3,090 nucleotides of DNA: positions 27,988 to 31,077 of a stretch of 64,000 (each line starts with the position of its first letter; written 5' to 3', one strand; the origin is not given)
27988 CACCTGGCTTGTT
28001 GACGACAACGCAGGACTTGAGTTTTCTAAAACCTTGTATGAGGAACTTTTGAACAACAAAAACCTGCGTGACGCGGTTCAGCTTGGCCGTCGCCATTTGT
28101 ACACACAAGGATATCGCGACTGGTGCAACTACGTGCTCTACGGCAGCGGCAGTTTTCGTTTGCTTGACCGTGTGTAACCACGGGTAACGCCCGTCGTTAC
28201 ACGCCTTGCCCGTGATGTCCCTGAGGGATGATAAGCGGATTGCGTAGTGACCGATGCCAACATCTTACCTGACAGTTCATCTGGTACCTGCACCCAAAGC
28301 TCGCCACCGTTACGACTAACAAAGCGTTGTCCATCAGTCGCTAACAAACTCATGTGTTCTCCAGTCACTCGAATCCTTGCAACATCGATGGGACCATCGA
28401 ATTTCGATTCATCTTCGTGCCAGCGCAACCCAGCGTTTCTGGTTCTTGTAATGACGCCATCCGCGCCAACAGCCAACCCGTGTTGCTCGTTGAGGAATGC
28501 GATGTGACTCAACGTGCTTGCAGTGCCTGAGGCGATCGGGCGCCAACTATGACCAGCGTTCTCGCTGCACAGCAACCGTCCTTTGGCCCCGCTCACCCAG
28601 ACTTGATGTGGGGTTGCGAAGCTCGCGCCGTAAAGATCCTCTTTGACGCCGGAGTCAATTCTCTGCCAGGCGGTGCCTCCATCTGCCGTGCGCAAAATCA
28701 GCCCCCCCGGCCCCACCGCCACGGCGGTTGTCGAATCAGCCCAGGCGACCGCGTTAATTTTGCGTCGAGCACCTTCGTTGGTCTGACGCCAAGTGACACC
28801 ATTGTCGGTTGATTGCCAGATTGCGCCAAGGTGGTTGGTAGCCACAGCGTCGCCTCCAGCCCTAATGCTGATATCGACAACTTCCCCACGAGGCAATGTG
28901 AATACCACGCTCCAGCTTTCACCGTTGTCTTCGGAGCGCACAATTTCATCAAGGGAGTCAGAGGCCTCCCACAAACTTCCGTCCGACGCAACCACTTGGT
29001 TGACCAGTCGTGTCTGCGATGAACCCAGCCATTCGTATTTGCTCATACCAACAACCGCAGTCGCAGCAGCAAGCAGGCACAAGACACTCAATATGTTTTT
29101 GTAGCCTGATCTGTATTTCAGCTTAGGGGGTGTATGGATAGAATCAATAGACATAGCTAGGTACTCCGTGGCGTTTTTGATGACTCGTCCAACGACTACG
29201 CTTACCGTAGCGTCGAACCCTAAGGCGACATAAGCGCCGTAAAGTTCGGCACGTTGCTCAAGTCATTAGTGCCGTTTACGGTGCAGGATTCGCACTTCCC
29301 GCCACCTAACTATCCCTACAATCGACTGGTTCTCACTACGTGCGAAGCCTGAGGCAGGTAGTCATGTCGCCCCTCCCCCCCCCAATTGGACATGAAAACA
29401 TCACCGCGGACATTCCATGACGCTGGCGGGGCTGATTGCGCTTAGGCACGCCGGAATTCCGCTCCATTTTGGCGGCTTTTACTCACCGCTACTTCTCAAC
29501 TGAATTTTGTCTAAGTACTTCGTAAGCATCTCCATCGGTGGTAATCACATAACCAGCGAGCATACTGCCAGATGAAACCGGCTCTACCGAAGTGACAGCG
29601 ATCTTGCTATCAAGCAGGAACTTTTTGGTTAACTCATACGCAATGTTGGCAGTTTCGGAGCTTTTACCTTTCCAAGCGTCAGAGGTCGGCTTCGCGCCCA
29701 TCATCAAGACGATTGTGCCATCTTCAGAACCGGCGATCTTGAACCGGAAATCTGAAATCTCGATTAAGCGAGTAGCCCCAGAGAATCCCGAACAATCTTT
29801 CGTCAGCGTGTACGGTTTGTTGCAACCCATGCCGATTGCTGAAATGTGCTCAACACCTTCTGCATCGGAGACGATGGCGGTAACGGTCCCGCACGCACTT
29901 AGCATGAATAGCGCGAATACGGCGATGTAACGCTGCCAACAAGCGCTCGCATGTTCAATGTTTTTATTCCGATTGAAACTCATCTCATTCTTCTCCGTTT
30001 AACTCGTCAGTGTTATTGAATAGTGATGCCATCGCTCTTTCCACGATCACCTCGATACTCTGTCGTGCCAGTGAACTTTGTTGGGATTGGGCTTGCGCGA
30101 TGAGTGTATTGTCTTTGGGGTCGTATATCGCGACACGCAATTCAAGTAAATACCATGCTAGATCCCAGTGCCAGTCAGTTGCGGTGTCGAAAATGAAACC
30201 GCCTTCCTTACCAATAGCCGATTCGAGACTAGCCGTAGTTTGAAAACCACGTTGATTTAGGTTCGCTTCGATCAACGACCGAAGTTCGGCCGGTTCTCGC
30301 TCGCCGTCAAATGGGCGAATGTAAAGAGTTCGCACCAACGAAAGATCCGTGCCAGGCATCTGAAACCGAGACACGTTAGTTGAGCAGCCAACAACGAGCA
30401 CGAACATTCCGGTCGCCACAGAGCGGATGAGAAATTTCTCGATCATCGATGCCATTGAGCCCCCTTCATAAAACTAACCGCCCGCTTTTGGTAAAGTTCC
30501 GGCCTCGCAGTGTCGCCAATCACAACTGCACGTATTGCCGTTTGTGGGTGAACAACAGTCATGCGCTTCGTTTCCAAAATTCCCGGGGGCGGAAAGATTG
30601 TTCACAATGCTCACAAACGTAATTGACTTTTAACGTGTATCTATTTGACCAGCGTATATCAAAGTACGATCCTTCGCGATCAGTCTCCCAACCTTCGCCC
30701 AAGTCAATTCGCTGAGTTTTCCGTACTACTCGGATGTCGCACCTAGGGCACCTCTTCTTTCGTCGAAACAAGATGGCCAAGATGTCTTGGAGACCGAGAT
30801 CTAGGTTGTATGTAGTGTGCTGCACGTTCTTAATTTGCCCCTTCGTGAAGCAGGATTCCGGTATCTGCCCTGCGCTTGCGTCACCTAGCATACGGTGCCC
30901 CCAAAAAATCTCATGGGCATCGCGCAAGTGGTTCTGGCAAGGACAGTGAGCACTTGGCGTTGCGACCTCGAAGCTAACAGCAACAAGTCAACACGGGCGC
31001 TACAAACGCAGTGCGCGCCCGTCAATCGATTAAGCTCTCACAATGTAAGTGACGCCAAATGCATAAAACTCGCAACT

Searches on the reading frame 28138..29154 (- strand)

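Call 7: search_protein_families(library=pfam, proteins=[window:28138-29154:-], max_evalue=0.01)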
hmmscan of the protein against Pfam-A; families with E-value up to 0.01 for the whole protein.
window:28138-29154:- (338 aa): 4 families
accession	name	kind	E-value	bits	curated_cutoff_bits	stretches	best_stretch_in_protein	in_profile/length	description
PF14870.12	PSII_BNR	-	4.2e-19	69.4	27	2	54-237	110-301/303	Photosynthesis system II assembly factor YCF48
PF15902.12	Sortilin-Vps10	-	5e-11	42.5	33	1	111-174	2-68/446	Sortilin, neurotensin receptor 3,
PF02012.26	BNR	-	2.7e-07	30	27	0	73-82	2-11/12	BNR/Asp-box repeat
PF13810.12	DUF4185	-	0.007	16.1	39.5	0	106-136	124-153/309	Domain of unknown function (DUF4185)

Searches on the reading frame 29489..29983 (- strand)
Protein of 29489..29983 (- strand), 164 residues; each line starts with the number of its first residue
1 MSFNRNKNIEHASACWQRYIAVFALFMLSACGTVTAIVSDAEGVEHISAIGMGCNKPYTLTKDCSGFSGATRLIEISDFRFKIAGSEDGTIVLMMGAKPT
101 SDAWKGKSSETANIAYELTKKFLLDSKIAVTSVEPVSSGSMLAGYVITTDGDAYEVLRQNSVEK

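Call 7: search_protein_families(library=pfam, proteins=[window:29489-29983:-], max_evalue=0.01)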
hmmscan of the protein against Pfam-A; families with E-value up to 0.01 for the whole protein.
window:29489-29983:- (164 aa): 0 families

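Call 62: search_solved_structures(query=window:29489-29983:-, max_evalue=1)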
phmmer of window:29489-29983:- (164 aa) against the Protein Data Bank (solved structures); distinct sequences matched with E-value up to 1: 8.
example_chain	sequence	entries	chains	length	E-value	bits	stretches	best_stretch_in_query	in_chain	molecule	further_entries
4ocj_A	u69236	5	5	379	0.22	15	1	110-160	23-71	N-acetylhexosamine 1-phosphate kinase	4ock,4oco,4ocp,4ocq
4wh1_A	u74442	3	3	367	0.33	14.4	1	112-160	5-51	N-acetylhexosamine 1-kinase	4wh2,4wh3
4ocu_A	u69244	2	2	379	0.48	13.9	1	112-161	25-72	N-acetylhexosamine 1-phosphate kinase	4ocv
7jpn_B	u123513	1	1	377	0.57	13.6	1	18-74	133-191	Actin-related protein 2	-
9dlx_B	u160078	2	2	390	0.6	13.6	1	18-74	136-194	Actin-related protein 2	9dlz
2p9k_B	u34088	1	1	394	0.61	13.5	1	18-74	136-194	Actin-like protein 2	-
1k8k_B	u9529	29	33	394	0.61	13.5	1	18-74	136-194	ACTIN-LIKE PROTEIN 2 | Actin-related Protein 2 | Actin-related protein 2, Arp2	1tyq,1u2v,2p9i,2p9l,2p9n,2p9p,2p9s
6yw6_B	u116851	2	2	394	0.61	13.5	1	18-74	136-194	Actin-related protein 2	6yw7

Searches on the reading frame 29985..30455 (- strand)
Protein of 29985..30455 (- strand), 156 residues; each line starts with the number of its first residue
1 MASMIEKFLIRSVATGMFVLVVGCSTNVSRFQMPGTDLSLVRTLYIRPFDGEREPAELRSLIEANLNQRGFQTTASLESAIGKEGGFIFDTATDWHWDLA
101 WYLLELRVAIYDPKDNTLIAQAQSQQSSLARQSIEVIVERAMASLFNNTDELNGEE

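Call 7: search_protein_families(library=pfam, proteins=[window:29985-30455:-], max_evalue=0.01)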
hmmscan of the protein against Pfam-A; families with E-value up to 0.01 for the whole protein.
window:29985-30455:- (156 aa): 0 families

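Call 63: search_solved_structures(query=window:29985-30455:-, max_evalue=1)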
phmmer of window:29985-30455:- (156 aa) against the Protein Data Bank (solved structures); distinct sequences matched with E-value up to 1: 1.
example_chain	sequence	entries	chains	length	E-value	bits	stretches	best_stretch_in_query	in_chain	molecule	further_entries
3uj2_A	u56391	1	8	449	0.35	14.4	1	44-124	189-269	Enolase 1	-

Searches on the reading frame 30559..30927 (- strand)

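Call 7: search_protein_families(library=pfam, proteins=[window:30559-30927:-], max_evalue=0.01)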
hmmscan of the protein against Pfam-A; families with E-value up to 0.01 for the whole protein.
window:30559-30927:- (122 aa): 1 family
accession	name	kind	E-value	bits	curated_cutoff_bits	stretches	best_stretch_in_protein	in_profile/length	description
PF12760.12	Zn_ribbon_IS1595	-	0.0063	16.9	25.4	0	89-120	11-35/46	Transposase zinc-ribbon domain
